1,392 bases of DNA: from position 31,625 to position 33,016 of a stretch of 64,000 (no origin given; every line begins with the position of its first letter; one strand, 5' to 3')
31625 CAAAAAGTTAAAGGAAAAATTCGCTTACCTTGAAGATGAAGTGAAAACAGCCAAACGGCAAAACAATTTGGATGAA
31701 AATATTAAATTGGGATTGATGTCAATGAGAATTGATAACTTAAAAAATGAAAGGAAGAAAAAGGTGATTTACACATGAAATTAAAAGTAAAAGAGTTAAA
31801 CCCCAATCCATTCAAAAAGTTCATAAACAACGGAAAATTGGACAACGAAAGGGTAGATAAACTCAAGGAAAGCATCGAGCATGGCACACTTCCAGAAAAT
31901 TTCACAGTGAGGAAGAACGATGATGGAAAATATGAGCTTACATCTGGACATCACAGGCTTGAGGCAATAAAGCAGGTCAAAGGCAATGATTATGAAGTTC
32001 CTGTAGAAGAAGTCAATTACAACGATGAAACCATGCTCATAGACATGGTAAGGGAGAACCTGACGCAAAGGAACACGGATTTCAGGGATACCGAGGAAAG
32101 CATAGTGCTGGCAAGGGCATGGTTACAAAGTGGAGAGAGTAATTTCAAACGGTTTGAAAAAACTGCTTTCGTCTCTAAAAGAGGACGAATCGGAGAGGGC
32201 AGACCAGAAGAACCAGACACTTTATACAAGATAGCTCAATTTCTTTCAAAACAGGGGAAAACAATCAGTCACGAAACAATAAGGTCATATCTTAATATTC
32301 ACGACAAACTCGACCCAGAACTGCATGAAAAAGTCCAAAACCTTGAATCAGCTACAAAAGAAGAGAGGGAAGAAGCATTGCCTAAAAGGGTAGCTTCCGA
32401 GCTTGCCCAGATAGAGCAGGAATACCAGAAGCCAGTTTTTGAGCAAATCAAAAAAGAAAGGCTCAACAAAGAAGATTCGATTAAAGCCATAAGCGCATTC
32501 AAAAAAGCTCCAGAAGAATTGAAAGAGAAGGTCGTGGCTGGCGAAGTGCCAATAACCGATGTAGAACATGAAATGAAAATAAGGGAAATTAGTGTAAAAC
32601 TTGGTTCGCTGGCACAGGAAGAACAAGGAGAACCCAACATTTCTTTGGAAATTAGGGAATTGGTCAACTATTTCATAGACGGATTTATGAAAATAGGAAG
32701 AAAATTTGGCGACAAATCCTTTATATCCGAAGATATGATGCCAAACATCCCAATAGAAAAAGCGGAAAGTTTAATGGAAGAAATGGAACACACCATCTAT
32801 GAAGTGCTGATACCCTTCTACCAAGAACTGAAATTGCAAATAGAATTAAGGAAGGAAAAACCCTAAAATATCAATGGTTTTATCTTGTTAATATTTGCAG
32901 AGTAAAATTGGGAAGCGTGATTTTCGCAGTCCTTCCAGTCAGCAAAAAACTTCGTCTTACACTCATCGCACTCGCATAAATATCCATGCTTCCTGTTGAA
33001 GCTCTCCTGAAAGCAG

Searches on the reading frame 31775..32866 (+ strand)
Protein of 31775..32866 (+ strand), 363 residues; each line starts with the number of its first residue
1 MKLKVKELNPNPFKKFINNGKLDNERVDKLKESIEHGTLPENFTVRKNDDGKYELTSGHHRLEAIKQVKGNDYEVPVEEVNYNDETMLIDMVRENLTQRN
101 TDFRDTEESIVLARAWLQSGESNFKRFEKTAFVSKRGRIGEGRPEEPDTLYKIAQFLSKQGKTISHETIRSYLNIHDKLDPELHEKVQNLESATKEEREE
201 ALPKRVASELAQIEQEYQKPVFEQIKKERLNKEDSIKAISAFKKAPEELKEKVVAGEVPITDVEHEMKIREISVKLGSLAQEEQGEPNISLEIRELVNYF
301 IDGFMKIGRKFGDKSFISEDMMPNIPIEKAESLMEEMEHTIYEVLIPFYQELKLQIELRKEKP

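Call 10: search_protein_families(library=phrogs, proteins=[window:31775-32866:+])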
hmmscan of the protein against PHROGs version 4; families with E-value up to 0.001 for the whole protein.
window:31775-32866:+ (363 aa): 6 families
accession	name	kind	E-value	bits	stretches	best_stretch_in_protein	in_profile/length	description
phrog_4715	-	DNA, RNA and nucleotide metabolism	4e-19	69.5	1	14-275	164-378/630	ParB-like partition protein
phrog_1033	-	DNA, RNA and nucleotide metabolism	5.5e-09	37.3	1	22-99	53-135/334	ParB-like partition protein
phrog_6218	-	DNA, RNA and nucleotide metabolism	1.4e-06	28.8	1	2-99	7-99/506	ParB-like partition protein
phrog_3951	-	unknown function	5.7e-06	27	1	23-99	40-113/301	-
phrog_26387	-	DNA, RNA and nucleotide metabolism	3e-05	24.5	1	14-98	20-106/252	ParB-like partition nuclease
phrog_498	-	other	0.00019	21.1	1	4-86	34-113/633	DNA methyltransferase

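Call 11: search_protein_families(library=pfam, proteins=[window:31775-32866:+])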
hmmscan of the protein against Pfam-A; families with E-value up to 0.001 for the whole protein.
window:31775-32866:+ (363 aa): 1 family
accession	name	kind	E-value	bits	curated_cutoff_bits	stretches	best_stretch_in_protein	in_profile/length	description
PF02195.25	ParB_N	-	0.00011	22.6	26.3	1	3-96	6-94/95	ParB N-terminal domain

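Call 52: search_solved_structures(query=window:31775-32866:+, max_evalue=0.1, show_alignments=2)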
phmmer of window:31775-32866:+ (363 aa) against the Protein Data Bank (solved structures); distinct sequences matched with E-value up to 0.1: 2.
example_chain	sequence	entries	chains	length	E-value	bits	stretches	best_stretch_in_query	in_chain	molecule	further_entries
7ng0_A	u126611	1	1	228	0.0012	21.6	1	4-109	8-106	Nucleoid occlusion protein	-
7nfu_A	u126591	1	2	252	0.0015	21.3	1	4-108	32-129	Nucleoid occlusion protein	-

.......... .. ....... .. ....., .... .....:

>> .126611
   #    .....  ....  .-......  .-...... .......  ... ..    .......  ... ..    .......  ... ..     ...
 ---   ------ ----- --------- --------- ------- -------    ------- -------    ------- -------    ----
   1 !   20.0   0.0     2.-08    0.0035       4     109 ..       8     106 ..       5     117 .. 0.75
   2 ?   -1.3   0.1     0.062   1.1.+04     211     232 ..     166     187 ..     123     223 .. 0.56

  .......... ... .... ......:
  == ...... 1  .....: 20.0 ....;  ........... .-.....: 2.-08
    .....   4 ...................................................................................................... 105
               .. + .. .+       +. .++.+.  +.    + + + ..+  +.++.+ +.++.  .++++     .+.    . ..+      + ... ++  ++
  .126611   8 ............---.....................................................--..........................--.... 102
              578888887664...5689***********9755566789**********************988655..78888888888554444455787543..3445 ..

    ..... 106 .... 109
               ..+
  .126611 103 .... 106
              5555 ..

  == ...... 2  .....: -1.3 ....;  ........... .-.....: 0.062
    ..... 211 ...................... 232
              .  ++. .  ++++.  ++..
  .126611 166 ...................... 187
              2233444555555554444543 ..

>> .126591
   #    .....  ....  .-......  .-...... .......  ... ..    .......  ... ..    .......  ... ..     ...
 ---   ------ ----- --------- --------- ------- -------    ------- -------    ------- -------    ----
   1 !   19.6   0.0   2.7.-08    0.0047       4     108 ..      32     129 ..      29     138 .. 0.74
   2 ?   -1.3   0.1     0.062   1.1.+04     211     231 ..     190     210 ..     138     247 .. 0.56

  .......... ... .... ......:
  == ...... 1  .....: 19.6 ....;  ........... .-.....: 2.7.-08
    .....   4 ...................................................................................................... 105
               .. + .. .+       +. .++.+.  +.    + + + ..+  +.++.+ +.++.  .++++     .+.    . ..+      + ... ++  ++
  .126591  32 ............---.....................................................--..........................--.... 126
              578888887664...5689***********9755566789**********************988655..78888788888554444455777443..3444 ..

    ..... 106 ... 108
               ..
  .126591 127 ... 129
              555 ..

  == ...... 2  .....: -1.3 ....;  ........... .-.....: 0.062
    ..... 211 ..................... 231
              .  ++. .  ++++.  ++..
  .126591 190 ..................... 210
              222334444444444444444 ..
